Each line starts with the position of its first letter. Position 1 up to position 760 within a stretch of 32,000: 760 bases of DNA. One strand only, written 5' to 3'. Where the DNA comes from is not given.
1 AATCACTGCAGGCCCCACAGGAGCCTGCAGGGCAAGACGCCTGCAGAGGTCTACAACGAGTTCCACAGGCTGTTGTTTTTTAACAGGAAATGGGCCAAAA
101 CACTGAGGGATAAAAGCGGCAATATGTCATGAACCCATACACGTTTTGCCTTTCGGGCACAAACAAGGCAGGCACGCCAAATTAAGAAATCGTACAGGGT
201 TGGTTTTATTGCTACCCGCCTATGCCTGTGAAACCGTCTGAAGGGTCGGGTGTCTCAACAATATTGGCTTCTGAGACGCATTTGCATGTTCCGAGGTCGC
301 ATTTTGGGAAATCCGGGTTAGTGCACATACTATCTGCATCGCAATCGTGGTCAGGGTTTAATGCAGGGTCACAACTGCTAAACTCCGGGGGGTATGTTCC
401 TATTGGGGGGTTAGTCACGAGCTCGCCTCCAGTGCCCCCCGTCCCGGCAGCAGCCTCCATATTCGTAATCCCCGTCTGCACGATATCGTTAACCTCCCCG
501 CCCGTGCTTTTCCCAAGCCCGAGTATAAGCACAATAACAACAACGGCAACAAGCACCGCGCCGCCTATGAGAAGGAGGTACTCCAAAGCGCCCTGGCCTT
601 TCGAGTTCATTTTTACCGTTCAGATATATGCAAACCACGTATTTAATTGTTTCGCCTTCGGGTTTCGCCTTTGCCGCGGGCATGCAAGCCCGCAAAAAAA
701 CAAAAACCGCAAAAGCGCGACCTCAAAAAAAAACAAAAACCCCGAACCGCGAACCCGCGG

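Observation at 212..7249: Candidate cell-surface attachment locus: pilin plus three tandem paralogs plus a giant Cys/Asp-repeat protein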

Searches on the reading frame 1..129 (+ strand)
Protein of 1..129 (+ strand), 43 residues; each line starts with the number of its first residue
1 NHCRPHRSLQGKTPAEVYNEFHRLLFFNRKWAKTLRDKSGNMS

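Call 97: search_dna_similar(query=window:1-129:+, collection=plasmids, mode=protein, max_evalue=0.01, max_rows=8)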
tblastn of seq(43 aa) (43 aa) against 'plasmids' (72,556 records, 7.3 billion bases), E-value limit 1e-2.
No match.

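Call 98: search_solved_structures(query=window:1-129:+, max_evalue=10)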
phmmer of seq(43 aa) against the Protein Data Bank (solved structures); distinct sequences matched with E-value up to 10: 2.
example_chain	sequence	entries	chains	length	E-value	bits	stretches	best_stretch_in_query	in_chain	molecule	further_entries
9xyq_A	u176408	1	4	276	1.2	12.9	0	8-36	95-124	juvenile hormone acid methyltransferase JHAMT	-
9xyo_A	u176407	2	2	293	1.3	12.7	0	8-36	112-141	juvenile hormone acid methyltransferase | juvenile hormone acid methyltransferase JHAMT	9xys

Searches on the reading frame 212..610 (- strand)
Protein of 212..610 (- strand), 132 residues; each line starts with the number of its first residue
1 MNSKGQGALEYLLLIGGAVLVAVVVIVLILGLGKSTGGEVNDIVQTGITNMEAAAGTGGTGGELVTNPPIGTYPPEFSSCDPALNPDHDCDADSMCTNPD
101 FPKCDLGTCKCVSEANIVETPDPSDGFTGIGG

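Call 6: search_protein_families(library=pfam, proteins=[window:212-610:-], max_evalue=0.1)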
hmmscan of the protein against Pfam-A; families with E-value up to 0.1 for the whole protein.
window:212-610:- (132 aa): 3 families
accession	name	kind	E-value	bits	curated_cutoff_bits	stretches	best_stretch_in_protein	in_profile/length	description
PF04021.17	Class_IIIsignal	-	5e-07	29.9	23.7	1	3-27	1-25/27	Class III signal peptide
PF01683.23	EB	-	0.00021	21.7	24.3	1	79-115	11-45/52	EB module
PF12555.13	SteA-like_C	-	0.055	14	26.4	1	10-34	14-38/52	SteA-like C-terminal domain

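Call 7: search_protein_families(library=ncbifam, proteins=[window:212-610:-], max_evalue=0.1)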
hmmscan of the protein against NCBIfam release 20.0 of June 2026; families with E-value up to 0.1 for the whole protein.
window:212-610:- (132 aa): 0 families

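Call 34: search_protein_families(library=phrogs, proteins=[window:212-610:-], max_evalue=0.01)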
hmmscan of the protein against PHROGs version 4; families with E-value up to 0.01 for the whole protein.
window:212-610:- (132 aa): 0 families
